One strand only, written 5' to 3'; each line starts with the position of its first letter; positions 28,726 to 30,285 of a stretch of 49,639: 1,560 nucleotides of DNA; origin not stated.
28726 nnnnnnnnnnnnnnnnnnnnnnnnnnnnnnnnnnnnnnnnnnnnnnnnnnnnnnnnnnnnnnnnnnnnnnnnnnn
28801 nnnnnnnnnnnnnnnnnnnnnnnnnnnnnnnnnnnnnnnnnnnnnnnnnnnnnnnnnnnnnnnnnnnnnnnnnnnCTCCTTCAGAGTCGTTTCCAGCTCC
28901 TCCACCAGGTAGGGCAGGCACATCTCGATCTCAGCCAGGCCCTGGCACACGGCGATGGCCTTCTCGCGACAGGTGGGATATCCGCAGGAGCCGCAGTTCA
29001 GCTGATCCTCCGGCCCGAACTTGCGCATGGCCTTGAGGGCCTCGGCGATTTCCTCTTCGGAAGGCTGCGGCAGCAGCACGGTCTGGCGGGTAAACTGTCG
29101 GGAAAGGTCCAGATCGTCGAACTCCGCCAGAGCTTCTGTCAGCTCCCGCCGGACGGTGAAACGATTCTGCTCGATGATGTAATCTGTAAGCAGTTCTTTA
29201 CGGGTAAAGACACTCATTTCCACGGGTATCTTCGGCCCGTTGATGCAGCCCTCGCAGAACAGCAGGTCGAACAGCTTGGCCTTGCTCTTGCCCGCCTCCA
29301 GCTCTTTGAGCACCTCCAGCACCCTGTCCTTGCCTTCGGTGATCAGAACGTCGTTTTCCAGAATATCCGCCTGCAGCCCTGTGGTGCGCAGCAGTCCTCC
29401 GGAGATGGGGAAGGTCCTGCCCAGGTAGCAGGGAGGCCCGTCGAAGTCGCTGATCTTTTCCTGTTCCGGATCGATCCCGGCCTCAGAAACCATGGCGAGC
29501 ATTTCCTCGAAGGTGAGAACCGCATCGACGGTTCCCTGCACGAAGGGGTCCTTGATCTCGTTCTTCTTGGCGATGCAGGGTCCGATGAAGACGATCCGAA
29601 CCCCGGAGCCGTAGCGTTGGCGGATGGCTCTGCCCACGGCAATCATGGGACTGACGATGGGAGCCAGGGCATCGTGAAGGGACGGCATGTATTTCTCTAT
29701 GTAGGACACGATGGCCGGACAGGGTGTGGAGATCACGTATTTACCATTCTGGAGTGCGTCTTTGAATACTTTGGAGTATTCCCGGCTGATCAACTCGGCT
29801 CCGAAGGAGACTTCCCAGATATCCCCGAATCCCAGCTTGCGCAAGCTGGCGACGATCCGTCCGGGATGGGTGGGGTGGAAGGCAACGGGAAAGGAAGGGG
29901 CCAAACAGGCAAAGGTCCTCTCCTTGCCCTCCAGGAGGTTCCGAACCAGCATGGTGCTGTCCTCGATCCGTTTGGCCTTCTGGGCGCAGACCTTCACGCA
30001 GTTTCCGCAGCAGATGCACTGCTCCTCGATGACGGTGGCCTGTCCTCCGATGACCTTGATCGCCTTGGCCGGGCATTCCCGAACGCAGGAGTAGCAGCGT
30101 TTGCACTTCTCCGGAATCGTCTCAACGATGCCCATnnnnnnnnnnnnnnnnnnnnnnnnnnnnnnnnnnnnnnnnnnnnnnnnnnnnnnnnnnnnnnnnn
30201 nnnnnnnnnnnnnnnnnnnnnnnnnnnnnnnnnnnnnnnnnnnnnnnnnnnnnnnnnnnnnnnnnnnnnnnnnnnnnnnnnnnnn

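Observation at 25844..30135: Sensory [FeFe]-hydrogenase domain fused directly to a histidine kinase, followed by REC, REC and a REC-PAS-HK hybrid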

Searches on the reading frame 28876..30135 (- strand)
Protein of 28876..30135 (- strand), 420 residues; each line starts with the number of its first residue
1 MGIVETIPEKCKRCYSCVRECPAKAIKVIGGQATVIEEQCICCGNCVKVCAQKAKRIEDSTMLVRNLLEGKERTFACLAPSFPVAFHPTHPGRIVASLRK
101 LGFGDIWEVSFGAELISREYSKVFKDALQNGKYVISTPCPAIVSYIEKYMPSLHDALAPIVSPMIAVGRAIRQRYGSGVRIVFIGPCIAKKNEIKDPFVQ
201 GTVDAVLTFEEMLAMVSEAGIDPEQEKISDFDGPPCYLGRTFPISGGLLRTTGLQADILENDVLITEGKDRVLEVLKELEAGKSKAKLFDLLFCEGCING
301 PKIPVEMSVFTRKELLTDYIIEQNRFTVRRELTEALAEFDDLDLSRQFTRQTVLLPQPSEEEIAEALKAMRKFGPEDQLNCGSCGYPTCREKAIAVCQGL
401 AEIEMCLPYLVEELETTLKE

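Call 48: search_protein_representatives(protein=window:28876-30135:-)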
Query: 420 residues. Proteins with E-value up to 0.001 (for the whole library): 4894; up to 1e-10: 2699; up to 1e-30: 1008. The best 150 are listed.
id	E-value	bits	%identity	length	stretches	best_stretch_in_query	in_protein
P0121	2.9e-156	537.2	58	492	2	81-420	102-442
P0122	2.2e-137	475.0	54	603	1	2-409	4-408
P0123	9.3e-135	466.4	52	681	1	2-420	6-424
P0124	4.0e-127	441.3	50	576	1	2-415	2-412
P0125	3.0e-126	438.4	48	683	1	3-417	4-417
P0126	6.5e-124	430.7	61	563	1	1-348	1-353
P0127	1.7e-123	429.3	48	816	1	2-419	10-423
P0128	3.4e-123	428.3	48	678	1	1-419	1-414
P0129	1.2e-122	426.5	48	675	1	3-415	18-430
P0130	2.4e-122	425.5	49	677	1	2-416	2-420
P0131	4.8e-122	424.5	47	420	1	2-419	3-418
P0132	1.3e-121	423.1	49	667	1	2-415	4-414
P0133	1.5e-120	419.6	50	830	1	1-419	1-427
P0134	1.3e-118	413.2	46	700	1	3-420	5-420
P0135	2.5e-117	409.0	47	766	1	1-417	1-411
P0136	3.0e-117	408.7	47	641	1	3-419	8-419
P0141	3.4e-112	392.1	48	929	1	1-416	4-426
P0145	7.3e-110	384.4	45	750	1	1-416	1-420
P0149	4.4e-109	381.8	47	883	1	3-412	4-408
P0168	2.7e-98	346.3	41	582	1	1-415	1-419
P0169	3.2e-98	346.1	42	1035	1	1-416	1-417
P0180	7.7e-93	328.3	43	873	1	4-413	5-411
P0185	8.0e-89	315.1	37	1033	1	1-414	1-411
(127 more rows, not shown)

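Call 52: search_protein_families(library=pfam, proteins=[P0124, P0168, P0145, P0149, P0180, P0136, P0133, P0141, P0169, P0185], max_evalue=0.0001)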
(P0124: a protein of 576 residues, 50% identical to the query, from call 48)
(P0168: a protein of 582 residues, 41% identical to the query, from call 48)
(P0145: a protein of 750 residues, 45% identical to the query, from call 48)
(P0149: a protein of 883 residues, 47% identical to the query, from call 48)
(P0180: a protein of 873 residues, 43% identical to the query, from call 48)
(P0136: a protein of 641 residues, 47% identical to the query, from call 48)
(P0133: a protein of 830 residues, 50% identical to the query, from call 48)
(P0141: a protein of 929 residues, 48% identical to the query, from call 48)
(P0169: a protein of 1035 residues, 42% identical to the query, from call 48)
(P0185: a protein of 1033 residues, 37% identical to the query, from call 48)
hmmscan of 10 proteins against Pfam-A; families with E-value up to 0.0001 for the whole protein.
P0124 (576 aa): 10 families
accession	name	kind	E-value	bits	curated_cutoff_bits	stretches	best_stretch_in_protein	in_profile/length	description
PF02906.19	Fe_hyd_lg_C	-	1.8e-50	172.3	22.1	1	72-297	1-245/245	Iron only hydrogenase large subunit, C-terminal domain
PF00990.26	GGDEF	-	6.6e-47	159.7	23.8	1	415-570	1-158/161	Diguanylate cyclase, GGDEF domain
PF04060.18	FeS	-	3e-10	40.1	23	1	376-405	4-33/33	Putative Fe-S cluster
PF13237.11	Fer4_10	-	1.1e-06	28.9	25.5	1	8-50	6-52/53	4Fe-4S dicluster domain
PF12838.12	Fer4_7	-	6.8e-06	26.9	27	1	10-53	1-51/52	4Fe-4S dicluster domain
PF13187.11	Fer4_9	-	1.2e-05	25.7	27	1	10-54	1-51/52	4Fe-4S dicluster domain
PF22335.1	Cas10-Cmr2_palm2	-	1.9e-05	25.2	27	1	490-574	55-131/133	Cas10/Cmr2, second palm domain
PF00037.32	Fer4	-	3.6e-05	23.8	21.1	0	34-52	2-20/24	4Fe-4S binding domain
PF12837.12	Fer4_6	-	4.3e-05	23.7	25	0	8-26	6-24/24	4Fe-4S binding domain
PF12797.12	Fer4_2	-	6.1e-05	23.2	24.5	0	36-51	6-21/22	4Fe-4S binding domain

P0168 (582 aa): 9 families
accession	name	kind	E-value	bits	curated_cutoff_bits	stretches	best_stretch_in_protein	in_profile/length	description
PF02906.19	Fe_hyd_lg_C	-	7.1e-59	199.8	22.1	1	73-303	2-245/245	Iron only hydrogenase large subunit, C-terminal domain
PF04060.18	FeS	-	1.1e-09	38.2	23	1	383-412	4-33/33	Putative Fe-S cluster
PF00037.32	Fer4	-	2.2e-09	37.2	21.1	1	34-54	2-22/24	4Fe-4S binding domain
PF13237.11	Fer4_10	-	1.8e-08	34.6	25.5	1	8-51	6-53/53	4Fe-4S dicluster domain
PF12837.12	Fer4_6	-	3.7e-07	30.2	25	0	33-52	2-21/24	4Fe-4S binding domain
PF14697.11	Fer4_21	-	5e-07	30.2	35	1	8-52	5-53/59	4Fe-4S dicluster domain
PF25160.1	LdpA_Fe-S-bd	-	5.4e-07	29.7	27.6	1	13-53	4-41/49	LdpA Fe-S cluster-binding domain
PF12838.12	Fer4_7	-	8.8e-07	29.7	27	1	10-54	1-52/52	4Fe-4S dicluster domain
PF13187.11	Fer4_9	-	1.5e-05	25.4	27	1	11-54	2-51/52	4Fe-4S dicluster domain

P0145 (750 aa): 13 families
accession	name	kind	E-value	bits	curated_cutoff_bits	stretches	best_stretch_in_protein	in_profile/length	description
PF00158.32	Sigma54_activat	-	4.7e-74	248.1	20.2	1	440-605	2-167/168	Sigma-54 interaction domain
PF02906.19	Fe_hyd_lg_C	-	2.1e-49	168.8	22.1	1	75-301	4-245/245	Iron only hydrogenase large subunit, C-terminal domain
PF25601.1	AAA_lid_14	-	8e-29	99.7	27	1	611-692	1-82/87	AAA+ ATPase lid domain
PF14532.12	Sigma54_activ_2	-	4.4e-25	89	25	1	440-610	1-138/138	Sigma-54 interaction domain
PF04060.18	FeS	-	3.2e-09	36.8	23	1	383-412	4-33/33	Putative Fe-S cluster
PF02954.25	HTH_8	-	1.8e-07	31.2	22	1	706-746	2-42/42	Bacterial regulatory protein, Fis family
PF07728.20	AAA_5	-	2.4e-07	31.3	22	1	463-582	2-124/139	AAA domain (dynein-related subfamily)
PF07724.20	AAA_2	-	3.7e-06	27.5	27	1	461-591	4-135/166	AAA domain (Cdc48 subfamily)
PF13237.11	Fer4_10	-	4.2e-06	27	25.5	1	9-50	7-52/53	4Fe-4S dicluster domain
PF00004.35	AAA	-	4.4e-06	27.6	21.2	1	463-586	1-114/131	ATPase family associated with various cellular activities (AAA)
PF12838.12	Fer4_7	-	4e-05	24.4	27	1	11-54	2-52/52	4Fe-4S dicluster domain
PF13187.11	Fer4_9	-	5.5e-05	23.6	27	1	11-53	2-50/52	4Fe-4S dicluster domain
PF00037.32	Fer4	-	7.8e-05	22.8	21.1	0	34-52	2-20/24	4Fe-4S binding domain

P0149 (883 aa): 14 families
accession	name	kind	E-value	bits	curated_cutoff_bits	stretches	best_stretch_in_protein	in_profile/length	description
PF00158.32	Sigma54_activat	-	1.3e-69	233.6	20.2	1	569-735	3-168/168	Sigma-54 interaction domain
PF02906.19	Fe_hyd_lg_C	-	5.2e-47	161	22.1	1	73-298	2-245/245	Iron only hydrogenase large subunit, C-terminal domain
PF25601.1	AAA_lid_14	-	2.8e-24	85.2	27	1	740-817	1-79/87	AAA+ ATPase lid domain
PF14532.12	Sigma54_activ_2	-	6.3e-19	69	25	1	582-739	15-138/138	Sigma-54 interaction domain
PF13426.13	PAS_9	-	4.7e-10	40.1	27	1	440-536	2-103/103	PAS domain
PF04060.18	FeS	-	6.6e-09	35.8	23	1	375-404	4-33/33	Putative Fe-S cluster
PF08448.16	PAS_4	-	2.7e-07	31.2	23.1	1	436-537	2-108/110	PAS fold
PF13237.11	Fer4_10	-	3.1e-06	27.5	25.5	1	9-51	6-52/53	4Fe-4S dicluster domain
PF00989.32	PAS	-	4e-06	27.2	22.6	1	430-533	2-112/113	PAS fold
PF07728.20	AAA_5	-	5.1e-06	27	22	1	591-712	2-125/139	AAA domain (dynein-related subfamily)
PF00037.32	Fer4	-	6.1e-06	26.3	21.1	0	7-27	3-23/24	4Fe-4S binding domain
PF01078.27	Mg_chelatase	-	1.9e-05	24.6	20.3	0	643-708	89-156/207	Magnesium chelatase, subunit ChlI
PF12838.12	Fer4_7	-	2.5e-05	25.1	27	1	11-55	1-52/52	4Fe-4S dicluster domain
PF12797.12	Fer4_2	-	4e-05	23.7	24.5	0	36-51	5-20/22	4Fe-4S binding domain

P0180 (873 aa): 17 families
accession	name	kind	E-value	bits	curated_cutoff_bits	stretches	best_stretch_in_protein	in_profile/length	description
PF00158.32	Sigma54_activat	-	7.5e-68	227.9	20.2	1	562-729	1-167/168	Sigma-54 interaction domain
PF02906.19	Fe_hyd_lg_C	-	4.9e-41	141.4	22.1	1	76-303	4-245/245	Iron only hydrogenase large subunit, C-terminal domain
PF25601.1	AAA_lid_14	-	4.6e-24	84.5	27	1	735-812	1-79/87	AAA+ ATPase lid domain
PF14532.12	Sigma54_activ_2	-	8.1e-17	62.2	25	1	577-734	15-138/138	Sigma-54 interaction domain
PF04060.18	FeS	-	4.2e-10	39.6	23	1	377-406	4-33/33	Putative Fe-S cluster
PF13426.13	PAS_9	-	9.1e-10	39.2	27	1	442-537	2-103/103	PAS domain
PF13237.11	Fer4_10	-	2.6e-08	34.1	25.5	1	6-51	3-52/53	4Fe-4S dicluster domain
PF18024.7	HTH_50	-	4.8e-08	33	27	1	826-869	4-47/50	Helix-turn-helix domain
PF12838.12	Fer4_7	-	3.6e-07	31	27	1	11-55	1-52/52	4Fe-4S dicluster domain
PF13187.11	Fer4_9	-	5.5e-07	30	27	1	11-55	1-51/52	4Fe-4S dicluster domain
PF00037.32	Fer4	-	5.7e-07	29.5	21.1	0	35-55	2-22/24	4Fe-4S binding domain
PF13188.13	PAS_8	-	9.8e-07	28.9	21.8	1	431-474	1-46/65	PAS domain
PF01078.27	Mg_chelatase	-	3.2e-06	27.2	20.3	0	638-705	89-158/207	Magnesium chelatase, subunit ChlI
PF08448.16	PAS_4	-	1.6e-05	25.5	23.1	0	437-538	1-108/110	PAS fold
PF12837.12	Fer4_6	-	2.1e-05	24.7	25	0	34-55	2-23/24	4Fe-4S binding domain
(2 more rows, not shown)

P0136 (641 aa): 8 families
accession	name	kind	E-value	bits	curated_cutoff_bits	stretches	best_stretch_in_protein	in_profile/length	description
PF02906.19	Fe_hyd_lg_C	-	2.3e-46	158.9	22.1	1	79-304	3-245/245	Iron only hydrogenase large subunit, C-terminal domain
PF02518.31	HATPase_c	-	3.6e-10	40.7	26.4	1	547-640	3-108/111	Histidine kinase-, DNA gyrase B-, and HSP90-like ATPase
PF04060.18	FeS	-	3.8e-10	39.8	23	1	379-407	4-32/33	Putative Fe-S cluster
PF07730.19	HisKA_3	-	6.5e-10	39.9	24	1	441-506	1-66/68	Histidine kinase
PF00037.32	Fer4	-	1.6e-06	28.1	21.1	0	12-32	4-24/24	4Fe-4S binding domain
PF13187.11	Fer4_9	-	3.4e-06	27.4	27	1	15-58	1-50/52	4Fe-4S dicluster domain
PF13237.11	Fer4_10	-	3.7e-06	27.2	25.5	1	12-55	5-52/53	4Fe-4S dicluster domain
PF12838.12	Fer4_7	-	7e-06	26.9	27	1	15-59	1-52/52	4Fe-4S dicluster domain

P0133 (830 aa): 13 families
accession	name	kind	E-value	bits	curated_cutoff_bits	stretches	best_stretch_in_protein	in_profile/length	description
PF02906.19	Fe_hyd_lg_C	-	1.5e-55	189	22.1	1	81-313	1-245/245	Iron only hydrogenase large subunit, C-terminal domain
PF02518.31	HATPase_c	-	1.1e-22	81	26.4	1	757-828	36-109/111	Histidine kinase-, DNA gyrase B-, and HSP90-like ATPase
PF00512.31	HisKA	-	1e-14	54.8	26.9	1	565-626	2-62/66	His Kinase A (phospho-acceptor) domain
PF00989.32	PAS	-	1.9e-09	38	22.6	1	437-546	4-113/113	PAS fold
PF08448.16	PAS_4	-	2.8e-09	37.6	23.1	1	440-551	1-110/110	PAS fold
PF04060.18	FeS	-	5.1e-08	33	23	1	387-416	4-33/33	Putative Fe-S cluster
PF13237.11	Fer4_10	-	2.9e-07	30.7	25.5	1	8-50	6-52/53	4Fe-4S dicluster domain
PF00037.32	Fer4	-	6.9e-06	26.1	21.1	0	34-54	2-22/24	4Fe-4S binding domain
PF13426.13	PAS_9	-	7.4e-06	26.6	27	1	445-548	2-103/103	PAS domain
PF13596.12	PAS_10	-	8.5e-06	26.8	22.1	1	438-547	3-106/106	PAS domain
PF13187.11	Fer4_9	-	1.6e-05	25.3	27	1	10-54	1-51/52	4Fe-4S dicluster domain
PF12838.12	Fer4_7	-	5.9e-05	23.9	27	1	10-54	1-52/52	4Fe-4S dicluster domain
PF12837.12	Fer4_6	-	7.3e-05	23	25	0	34-51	3-20/24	4Fe-4S binding domain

P0141 (929 aa): 9 families
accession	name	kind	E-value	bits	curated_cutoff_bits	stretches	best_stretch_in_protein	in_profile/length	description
PF02906.19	Fe_hyd_lg_C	-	3e-46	158.5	22.1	1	90-316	2-245/245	Iron only hydrogenase large subunit, C-terminal domain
PF02518.31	HATPase_c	-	3.8e-24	85.7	26.4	1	804-912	2-110/111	Histidine kinase-, DNA gyrase B-, and HSP90-like ATPase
PF00512.31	HisKA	-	5e-09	36.5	26.9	1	690-759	3-64/66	His Kinase A (phospho-acceptor) domain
PF04060.18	FeS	-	1.1e-07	31.9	23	1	389-418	4-33/33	Putative Fe-S cluster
PF13237.11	Fer4_10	-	1.3e-06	28.6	25.5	1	12-53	7-52/53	4Fe-4S dicluster domain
PF13187.11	Fer4_9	-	1.1e-05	25.8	27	1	13-56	1-50/52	4Fe-4S dicluster domain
PF12838.12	Fer4_7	-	2e-05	25.4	27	1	13-57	1-52/52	4Fe-4S dicluster domain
PF25160.1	LdpA_Fe-S-bd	-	7.8e-05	22.8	27.6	1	19-54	8-39/49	LdpA Fe-S cluster-binding domain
PF14697.11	Fer4_21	-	8.1e-05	23.1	35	1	13-53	7-51/59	4Fe-4S dicluster domain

P0169 (1035 aa): 12 families
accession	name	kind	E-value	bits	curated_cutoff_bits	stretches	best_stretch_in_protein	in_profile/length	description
PF02906.19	Fe_hyd_lg_C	-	2.1e-47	162.3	22.1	1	73-299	2-245/245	Iron only hydrogenase large subunit, C-terminal domain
PF02518.31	HATPase_c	-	5.3e-26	91.7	26.4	1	902-1005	2-109/111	Histidine kinase-, DNA gyrase B-, and HSP90-like ATPase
PF01590.32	GAF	-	2.4e-14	54.4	22.4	1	616-754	1-129/133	GAF domain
PF13185.12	GAF_2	-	2.9e-12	47.4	28.6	1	615-741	2-117/136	GAF domain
PF13492.12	GAF_3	-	1.1e-11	45.7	27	1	444-587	1-129/129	GAF domain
PF04060.18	FeS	-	2.4e-08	34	23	1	379-409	3-33/33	Putative Fe-S cluster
PF00512.31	HisKA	-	1.3e-07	31.9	26.9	1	794-855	2-62/66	His Kinase A (phospho-acceptor) domain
PF13237.11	Fer4_10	-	1.7e-07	31.5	25.5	1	9-50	7-52/53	4Fe-4S dicluster domain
PF00037.32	Fer4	-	2e-06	27.8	21.1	1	35-54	3-22/24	4Fe-4S binding domain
PF12838.12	Fer4_7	-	7.8e-06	26.7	27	1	10-54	1-52/52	4Fe-4S dicluster domain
PF13187.11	Fer4_9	-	1.9e-05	25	27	1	10-54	1-51/52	4Fe-4S dicluster domain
PF13581.12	HATPase_c_2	-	5.3e-05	23.7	27.4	0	907-1002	33-126/127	Histidine kinase-like ATPase domain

P0185 (1033 aa): 8 families
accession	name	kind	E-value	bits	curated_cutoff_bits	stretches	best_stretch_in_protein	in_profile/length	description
PF00072.30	Response_reg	-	1.5e-54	183.4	30.2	2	911-1023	1-111/111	Response regulator receiver domain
PF02906.19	Fe_hyd_lg_C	-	2.8e-41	142.2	22.1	1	90-301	26-245/245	Iron only hydrogenase large subunit, C-terminal domain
PF02518.31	HATPase_c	-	4.8e-28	98.2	26.4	1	651-762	2-109/111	Histidine kinase-, DNA gyrase B-, and HSP90-like ATPase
PF00512.31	HisKA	-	5.5e-21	74.8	26.9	1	538-605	2-66/66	His Kinase A (phospho-acceptor) domain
PF13426.13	PAS_9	-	2.9e-15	56.8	27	1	429-529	3-102/103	PAS domain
PF00989.32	PAS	-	5.2e-09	36.6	22.6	1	419-528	3-113/113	PAS fold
PF08448.16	PAS_4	-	2.4e-08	34.6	23.1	1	424-531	2-108/110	PAS fold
PF04060.18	FeS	-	8.7e-08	32.2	23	1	376-405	4-33/33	Putative Fe-S cluster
